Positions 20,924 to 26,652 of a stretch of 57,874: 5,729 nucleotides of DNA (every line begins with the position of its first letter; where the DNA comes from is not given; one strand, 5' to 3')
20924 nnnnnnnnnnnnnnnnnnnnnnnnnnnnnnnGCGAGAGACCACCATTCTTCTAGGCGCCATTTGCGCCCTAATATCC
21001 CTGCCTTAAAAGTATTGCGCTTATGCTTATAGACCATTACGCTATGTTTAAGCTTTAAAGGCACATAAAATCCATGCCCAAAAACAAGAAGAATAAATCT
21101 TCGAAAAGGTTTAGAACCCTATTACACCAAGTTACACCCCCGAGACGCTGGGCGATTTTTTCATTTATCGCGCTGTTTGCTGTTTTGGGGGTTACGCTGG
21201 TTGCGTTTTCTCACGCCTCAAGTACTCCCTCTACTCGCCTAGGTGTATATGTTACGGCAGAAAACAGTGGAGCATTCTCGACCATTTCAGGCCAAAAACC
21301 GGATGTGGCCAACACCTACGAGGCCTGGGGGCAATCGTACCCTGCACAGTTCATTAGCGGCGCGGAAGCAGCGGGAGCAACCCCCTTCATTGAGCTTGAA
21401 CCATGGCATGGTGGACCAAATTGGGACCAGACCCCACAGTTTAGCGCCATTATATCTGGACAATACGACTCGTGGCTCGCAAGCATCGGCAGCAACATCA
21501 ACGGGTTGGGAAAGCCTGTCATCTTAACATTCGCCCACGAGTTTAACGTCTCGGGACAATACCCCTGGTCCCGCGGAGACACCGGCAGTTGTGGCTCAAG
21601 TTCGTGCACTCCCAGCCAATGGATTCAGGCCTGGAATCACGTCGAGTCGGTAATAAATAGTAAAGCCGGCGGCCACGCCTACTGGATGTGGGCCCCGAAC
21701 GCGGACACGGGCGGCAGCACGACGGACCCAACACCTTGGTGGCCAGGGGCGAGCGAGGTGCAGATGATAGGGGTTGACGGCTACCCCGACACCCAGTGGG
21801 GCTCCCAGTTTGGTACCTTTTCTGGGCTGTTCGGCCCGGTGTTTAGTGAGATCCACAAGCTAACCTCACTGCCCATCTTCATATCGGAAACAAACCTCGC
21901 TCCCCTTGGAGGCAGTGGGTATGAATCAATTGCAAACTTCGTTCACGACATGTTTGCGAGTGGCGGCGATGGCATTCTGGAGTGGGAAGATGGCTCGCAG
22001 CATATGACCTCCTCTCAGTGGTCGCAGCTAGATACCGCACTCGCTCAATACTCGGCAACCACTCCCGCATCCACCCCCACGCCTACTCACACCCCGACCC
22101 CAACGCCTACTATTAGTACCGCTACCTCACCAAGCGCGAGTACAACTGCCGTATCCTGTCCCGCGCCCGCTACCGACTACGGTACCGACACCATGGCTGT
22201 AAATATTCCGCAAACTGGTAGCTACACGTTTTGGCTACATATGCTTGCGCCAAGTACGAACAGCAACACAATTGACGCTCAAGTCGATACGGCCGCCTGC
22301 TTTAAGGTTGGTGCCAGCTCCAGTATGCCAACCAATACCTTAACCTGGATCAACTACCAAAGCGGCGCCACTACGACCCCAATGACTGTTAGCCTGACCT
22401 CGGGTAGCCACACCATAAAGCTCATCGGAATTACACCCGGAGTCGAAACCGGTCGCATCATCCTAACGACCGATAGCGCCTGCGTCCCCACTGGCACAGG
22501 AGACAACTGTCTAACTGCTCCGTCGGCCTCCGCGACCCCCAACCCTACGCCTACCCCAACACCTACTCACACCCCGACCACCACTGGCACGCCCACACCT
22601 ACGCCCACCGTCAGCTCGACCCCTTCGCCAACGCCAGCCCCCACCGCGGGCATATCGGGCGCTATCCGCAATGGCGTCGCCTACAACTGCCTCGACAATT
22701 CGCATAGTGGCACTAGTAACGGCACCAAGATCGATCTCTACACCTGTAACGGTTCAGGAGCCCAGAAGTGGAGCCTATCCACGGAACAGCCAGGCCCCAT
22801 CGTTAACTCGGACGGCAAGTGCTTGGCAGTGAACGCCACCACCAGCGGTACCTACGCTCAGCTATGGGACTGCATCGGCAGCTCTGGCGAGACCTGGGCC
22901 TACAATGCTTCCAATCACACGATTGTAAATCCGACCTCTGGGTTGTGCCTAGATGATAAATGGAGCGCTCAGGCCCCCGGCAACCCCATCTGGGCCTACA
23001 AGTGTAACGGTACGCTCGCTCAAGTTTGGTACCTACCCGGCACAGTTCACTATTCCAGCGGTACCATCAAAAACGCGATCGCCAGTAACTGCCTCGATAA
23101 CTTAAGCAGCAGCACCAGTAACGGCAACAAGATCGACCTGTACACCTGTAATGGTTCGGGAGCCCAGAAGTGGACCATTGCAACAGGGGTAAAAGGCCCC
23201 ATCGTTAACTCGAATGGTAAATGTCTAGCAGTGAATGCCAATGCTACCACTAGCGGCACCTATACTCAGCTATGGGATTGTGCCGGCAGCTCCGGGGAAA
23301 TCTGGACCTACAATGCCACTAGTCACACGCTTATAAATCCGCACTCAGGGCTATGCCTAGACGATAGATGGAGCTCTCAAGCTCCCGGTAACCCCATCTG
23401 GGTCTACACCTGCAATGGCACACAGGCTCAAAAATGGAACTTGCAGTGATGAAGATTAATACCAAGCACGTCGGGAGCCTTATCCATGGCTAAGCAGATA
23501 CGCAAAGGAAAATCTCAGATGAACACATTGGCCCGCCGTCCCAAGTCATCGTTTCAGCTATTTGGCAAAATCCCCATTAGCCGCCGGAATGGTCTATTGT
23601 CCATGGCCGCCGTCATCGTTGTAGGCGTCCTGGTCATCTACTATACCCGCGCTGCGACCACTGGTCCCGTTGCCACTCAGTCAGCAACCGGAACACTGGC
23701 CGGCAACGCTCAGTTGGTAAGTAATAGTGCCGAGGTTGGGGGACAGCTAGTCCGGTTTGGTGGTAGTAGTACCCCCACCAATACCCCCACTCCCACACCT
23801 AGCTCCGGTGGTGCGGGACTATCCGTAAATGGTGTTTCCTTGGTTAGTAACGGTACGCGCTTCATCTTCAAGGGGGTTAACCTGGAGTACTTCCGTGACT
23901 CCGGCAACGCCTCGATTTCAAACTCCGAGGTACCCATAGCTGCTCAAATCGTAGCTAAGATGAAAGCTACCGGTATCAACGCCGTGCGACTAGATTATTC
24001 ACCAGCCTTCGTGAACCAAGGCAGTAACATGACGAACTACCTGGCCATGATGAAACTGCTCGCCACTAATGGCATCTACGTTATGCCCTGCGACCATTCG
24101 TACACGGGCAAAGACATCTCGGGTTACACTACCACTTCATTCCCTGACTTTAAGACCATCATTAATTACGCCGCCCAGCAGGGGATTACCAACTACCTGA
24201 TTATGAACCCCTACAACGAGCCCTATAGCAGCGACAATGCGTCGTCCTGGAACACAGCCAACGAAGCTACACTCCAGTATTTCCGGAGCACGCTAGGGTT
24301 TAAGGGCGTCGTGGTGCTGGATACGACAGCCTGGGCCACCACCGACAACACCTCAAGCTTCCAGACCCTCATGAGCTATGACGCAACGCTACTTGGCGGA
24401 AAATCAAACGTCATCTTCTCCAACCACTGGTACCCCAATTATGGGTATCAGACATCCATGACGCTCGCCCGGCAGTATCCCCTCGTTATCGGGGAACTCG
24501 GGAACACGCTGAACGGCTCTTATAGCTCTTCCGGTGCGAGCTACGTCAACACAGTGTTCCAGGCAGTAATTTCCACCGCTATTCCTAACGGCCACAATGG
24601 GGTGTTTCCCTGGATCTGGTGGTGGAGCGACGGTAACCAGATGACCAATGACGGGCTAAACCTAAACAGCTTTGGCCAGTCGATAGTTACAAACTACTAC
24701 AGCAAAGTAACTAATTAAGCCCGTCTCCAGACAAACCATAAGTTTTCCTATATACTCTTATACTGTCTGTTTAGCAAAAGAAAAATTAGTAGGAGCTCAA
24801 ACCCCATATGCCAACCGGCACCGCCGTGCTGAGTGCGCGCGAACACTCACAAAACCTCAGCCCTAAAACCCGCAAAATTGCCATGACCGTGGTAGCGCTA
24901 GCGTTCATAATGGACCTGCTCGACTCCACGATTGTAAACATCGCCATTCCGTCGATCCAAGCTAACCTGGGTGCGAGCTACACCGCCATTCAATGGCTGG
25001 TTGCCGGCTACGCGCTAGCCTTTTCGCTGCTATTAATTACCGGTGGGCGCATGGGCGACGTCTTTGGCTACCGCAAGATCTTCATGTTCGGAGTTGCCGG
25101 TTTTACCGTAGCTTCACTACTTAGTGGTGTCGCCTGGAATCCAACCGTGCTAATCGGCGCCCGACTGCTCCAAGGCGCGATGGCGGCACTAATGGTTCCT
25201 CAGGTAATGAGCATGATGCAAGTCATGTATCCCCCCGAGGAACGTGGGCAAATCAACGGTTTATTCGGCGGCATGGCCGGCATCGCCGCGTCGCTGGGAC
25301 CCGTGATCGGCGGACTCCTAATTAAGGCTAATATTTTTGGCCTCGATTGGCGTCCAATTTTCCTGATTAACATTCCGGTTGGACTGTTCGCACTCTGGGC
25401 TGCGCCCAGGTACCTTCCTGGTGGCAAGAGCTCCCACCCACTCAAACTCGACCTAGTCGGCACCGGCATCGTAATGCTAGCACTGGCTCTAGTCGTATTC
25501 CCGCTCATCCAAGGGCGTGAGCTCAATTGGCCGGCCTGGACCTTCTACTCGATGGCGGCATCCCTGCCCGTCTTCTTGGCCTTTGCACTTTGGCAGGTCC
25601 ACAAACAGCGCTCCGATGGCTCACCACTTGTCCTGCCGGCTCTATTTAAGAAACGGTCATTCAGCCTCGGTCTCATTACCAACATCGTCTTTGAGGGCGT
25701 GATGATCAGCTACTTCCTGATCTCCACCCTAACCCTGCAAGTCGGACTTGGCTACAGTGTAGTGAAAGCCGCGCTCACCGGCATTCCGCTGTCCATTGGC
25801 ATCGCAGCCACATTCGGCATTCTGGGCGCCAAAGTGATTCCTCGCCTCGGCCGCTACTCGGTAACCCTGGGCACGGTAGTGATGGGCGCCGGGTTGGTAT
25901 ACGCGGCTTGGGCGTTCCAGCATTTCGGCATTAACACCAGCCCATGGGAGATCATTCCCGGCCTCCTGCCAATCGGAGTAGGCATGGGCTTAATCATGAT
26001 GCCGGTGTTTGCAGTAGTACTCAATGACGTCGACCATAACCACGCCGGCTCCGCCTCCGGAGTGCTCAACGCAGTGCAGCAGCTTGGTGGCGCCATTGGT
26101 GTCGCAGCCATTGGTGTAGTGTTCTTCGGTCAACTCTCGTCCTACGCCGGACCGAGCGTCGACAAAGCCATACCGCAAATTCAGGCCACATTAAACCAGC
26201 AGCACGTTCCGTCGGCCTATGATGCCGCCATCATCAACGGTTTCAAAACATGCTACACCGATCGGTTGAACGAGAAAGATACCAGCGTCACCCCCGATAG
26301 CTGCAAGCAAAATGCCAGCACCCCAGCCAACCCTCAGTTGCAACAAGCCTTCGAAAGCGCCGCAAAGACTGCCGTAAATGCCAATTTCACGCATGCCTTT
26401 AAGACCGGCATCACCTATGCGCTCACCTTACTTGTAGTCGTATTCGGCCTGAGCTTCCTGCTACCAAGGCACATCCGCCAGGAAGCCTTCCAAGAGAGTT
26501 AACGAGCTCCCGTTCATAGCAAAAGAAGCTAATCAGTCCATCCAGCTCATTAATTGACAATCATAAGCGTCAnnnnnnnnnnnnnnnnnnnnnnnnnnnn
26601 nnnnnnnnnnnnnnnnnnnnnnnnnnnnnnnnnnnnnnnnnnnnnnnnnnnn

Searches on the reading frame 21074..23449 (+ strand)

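Call 54: search_protein_families(library=pfam, proteins=[window:21074-23449:+], max_evalue=0.001)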
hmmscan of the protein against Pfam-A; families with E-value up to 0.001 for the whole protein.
window:21074-23449:+ (791 aa): 2 families
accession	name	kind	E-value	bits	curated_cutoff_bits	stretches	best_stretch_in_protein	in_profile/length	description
PF00652.28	Ricin_B_lectin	-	1.5e-53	180.8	29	3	662-788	2-126/126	Ricin-type beta-trefoil lectin domain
PF14200.12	RicinB_lectin_2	-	3.5e-28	98.5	25.6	5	649-734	2-89/89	Ricin-type beta-trefoil lectin domain-like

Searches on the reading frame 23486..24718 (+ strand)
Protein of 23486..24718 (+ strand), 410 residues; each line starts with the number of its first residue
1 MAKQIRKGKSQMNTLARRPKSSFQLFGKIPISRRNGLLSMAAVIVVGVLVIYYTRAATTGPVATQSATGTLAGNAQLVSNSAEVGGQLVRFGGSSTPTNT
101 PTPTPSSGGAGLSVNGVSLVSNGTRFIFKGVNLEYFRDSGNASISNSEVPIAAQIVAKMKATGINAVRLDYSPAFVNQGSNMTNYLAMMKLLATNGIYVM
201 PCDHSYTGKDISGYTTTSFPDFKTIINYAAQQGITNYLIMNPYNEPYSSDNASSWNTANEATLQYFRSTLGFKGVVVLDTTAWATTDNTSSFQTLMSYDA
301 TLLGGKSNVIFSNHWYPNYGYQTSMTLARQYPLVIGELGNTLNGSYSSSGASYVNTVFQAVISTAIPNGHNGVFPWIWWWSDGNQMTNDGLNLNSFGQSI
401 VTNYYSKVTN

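Call 54: search_protein_families(library=pfam, proteins=[window:23486-24718:+], max_evalue=0.001)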
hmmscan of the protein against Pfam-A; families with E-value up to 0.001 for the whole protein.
window:23486-24718:+ (410 aa): 1 family
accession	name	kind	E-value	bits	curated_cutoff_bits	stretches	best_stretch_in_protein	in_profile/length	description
PF00150.24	Cellulase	-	2.9e-15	56.9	23.5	1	128-343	10-206/272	Cellulase (glycosyl hydrolase family 5)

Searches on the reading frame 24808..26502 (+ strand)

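Call 54: search_protein_families(library=pfam, proteins=[window:24808-26502:+], max_evalue=0.001)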
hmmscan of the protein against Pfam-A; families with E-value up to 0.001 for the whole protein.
window:24808-26502:+ (564 aa): 1 family
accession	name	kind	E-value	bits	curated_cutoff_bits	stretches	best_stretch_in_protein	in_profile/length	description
PF07690.21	MFS_1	-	3.7e-47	161.4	33.4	1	30-431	2-346/347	Major Facilitator Superfamily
